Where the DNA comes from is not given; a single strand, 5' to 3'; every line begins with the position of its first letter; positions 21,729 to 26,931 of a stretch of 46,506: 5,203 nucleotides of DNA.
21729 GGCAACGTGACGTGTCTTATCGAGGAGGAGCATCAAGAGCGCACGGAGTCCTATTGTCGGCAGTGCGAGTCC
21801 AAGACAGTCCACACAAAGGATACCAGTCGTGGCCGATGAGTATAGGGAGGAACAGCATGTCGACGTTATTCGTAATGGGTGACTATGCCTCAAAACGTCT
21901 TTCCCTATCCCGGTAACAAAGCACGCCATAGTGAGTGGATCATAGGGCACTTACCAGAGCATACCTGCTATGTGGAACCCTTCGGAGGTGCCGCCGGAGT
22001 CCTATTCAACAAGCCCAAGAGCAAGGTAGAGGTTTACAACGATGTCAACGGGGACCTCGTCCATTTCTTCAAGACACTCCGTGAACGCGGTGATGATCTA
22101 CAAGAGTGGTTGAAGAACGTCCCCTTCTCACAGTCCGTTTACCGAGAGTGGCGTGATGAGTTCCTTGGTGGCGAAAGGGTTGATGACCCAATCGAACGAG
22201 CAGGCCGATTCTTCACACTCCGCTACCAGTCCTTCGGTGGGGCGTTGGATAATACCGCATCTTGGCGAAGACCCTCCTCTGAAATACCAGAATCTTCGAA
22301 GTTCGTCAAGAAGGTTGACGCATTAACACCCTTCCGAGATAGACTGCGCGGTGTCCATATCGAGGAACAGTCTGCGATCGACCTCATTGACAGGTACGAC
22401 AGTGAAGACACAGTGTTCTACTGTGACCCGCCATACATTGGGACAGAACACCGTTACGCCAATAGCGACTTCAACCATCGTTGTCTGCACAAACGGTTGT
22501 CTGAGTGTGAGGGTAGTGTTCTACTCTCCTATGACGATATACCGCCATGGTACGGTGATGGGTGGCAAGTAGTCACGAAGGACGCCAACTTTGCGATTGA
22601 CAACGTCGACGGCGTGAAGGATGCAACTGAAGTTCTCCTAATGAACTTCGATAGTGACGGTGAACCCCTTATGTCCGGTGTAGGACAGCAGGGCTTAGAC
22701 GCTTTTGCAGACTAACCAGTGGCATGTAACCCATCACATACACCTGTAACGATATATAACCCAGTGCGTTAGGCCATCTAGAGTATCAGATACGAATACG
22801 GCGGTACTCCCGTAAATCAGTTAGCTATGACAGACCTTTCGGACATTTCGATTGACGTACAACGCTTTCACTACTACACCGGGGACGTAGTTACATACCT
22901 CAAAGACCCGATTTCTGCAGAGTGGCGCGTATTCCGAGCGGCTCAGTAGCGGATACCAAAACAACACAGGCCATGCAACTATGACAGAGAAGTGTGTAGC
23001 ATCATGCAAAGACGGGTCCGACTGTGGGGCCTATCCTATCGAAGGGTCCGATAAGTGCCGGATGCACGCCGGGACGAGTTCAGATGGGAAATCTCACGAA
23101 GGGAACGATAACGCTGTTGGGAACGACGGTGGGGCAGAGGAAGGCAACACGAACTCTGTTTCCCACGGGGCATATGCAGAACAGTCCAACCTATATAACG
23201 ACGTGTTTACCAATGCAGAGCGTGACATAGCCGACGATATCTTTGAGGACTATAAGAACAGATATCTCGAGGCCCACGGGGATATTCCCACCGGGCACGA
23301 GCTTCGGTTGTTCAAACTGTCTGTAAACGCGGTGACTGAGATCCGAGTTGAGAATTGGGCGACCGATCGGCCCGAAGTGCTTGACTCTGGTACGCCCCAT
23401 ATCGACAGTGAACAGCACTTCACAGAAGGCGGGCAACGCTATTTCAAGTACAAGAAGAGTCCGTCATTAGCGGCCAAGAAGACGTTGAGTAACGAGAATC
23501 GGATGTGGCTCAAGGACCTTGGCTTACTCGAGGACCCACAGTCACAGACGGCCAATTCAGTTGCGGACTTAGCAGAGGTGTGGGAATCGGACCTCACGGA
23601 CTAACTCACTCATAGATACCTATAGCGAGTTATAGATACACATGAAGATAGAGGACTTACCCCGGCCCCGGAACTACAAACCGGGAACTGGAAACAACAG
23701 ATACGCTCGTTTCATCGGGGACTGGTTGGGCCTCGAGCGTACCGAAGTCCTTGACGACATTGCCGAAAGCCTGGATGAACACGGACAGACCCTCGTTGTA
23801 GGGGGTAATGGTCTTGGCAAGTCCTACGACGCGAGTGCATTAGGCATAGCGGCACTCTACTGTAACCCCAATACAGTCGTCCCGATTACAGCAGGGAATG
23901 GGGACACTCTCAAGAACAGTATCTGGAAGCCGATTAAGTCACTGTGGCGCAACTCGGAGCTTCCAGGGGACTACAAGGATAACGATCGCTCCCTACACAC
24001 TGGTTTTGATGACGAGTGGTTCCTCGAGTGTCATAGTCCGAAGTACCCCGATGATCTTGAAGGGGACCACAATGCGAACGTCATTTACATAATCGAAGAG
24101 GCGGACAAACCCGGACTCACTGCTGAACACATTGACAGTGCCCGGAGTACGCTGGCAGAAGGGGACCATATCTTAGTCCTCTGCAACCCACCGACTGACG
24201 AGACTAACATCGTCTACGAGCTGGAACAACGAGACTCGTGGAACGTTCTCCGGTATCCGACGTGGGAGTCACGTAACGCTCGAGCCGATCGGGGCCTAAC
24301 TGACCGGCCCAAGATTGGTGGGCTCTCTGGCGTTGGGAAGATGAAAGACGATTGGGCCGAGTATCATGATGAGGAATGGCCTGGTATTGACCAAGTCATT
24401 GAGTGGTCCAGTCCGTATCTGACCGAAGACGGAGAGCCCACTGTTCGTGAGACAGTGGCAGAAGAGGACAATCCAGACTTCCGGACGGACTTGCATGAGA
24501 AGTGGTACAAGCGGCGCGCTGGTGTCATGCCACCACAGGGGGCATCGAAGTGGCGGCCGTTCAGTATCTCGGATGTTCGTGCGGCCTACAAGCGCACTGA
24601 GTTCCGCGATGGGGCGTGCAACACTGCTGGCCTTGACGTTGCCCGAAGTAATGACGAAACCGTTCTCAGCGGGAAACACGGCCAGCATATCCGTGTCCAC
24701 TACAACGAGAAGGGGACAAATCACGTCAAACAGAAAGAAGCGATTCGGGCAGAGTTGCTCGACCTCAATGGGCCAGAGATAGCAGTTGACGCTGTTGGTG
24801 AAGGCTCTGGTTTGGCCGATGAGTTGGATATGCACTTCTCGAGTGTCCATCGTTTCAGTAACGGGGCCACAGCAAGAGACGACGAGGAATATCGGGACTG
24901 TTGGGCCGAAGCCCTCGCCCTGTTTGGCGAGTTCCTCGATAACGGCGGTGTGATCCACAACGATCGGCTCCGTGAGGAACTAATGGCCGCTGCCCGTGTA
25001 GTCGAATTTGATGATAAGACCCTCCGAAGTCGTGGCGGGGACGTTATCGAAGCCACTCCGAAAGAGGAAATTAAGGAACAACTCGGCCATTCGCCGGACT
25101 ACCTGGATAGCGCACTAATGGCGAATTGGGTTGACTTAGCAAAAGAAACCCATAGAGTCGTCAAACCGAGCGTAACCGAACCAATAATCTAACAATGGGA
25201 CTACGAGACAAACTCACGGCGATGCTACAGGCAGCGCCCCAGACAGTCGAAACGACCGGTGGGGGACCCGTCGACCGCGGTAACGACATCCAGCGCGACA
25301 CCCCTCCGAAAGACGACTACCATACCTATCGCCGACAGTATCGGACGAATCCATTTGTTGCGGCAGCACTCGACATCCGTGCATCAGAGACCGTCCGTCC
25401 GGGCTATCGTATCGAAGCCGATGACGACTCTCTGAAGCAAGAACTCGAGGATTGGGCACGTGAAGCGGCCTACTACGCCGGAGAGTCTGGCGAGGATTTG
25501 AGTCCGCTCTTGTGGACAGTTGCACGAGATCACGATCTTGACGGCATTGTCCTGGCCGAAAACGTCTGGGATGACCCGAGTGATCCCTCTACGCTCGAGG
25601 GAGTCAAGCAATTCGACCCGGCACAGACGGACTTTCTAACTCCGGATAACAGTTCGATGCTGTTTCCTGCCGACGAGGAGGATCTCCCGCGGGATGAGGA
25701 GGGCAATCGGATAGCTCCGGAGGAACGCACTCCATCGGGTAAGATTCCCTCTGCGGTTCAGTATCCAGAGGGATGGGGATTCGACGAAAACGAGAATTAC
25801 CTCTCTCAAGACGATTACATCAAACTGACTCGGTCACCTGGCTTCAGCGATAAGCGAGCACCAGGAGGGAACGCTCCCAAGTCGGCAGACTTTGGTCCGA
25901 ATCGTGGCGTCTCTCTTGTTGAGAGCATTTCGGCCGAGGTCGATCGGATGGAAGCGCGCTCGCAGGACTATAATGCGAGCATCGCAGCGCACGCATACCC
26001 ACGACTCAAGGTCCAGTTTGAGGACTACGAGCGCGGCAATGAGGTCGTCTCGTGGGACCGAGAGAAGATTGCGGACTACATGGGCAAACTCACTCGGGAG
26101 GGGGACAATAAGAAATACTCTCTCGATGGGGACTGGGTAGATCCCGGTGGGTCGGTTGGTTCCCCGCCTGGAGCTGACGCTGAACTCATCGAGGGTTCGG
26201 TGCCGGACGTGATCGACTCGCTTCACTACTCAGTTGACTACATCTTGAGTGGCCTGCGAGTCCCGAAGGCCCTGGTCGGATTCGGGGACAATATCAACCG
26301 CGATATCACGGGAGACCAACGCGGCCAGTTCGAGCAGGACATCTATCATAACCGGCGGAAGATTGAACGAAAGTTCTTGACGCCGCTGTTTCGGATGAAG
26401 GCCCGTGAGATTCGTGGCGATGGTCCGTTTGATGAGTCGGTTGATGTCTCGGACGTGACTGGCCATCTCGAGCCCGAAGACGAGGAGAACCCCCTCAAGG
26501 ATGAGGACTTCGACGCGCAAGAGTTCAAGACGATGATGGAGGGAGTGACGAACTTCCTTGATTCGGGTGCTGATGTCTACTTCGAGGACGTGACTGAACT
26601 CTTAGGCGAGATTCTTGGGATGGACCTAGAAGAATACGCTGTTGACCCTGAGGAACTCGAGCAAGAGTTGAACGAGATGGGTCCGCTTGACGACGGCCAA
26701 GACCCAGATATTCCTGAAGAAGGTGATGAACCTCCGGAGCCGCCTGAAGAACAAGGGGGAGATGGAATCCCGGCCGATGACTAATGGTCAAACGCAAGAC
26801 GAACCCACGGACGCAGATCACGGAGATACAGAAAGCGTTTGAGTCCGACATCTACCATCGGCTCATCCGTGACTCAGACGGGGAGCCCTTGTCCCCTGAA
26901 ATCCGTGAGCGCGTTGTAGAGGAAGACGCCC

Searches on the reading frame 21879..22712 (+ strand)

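Call 26: search_protein_families(library=pfam, proteins=[window:21879-22712:+], max_evalue=0.01)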
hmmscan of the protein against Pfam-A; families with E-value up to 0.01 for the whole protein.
window:21879-22712:+ (278 aa): 1 family
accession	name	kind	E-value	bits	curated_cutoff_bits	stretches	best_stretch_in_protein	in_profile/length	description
PF02086.21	MethyltransfD12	-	2.9e-19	70.2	22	1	10-197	1-201/253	D12 class N6 adenine-specific DNA methyltransferase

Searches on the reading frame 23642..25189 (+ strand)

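Call 12: search_protein_families(library=phrogs, proteins=[window:23642-25189:+], max_evalue=0.001)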
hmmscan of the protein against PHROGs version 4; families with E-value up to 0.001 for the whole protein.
window:23642-25189:+ (516 aa): 2 families
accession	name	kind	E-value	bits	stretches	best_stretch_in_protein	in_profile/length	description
phrog_2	-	head and packaging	5.9e-19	69.3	1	50-502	280-596/807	terminase large subunit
phrog_5902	-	unknown function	6.6e-08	33.2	1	29-197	30-205/359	-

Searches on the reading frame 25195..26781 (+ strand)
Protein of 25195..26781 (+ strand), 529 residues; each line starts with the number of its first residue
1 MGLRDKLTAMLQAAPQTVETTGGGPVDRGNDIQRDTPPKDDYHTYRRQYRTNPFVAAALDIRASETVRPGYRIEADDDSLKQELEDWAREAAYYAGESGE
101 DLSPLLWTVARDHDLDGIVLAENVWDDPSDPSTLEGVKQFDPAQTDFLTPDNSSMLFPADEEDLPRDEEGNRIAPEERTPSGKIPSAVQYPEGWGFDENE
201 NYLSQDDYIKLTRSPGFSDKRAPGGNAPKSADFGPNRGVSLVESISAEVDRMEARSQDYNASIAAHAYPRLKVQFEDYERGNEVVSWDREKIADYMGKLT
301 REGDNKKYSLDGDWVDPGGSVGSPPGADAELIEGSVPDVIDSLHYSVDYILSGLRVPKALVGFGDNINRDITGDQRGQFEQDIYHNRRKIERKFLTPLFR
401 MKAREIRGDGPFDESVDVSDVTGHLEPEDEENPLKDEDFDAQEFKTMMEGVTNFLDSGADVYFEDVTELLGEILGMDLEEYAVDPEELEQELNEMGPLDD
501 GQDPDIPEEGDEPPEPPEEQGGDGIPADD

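Call 12: search_protein_families(library=phrogs, proteins=[window:25195-26781:+], max_evalue=0.001)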
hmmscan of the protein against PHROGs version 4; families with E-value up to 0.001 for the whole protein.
window:25195-26781:+ (529 aa): 2 families
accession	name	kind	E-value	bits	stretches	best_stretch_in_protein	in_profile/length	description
phrog_9232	-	head and packaging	1.5e-142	477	1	1-528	18-473/502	portal protein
phrog_146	-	head and packaging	0.00049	20.1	1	34-87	46-94/587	portal protein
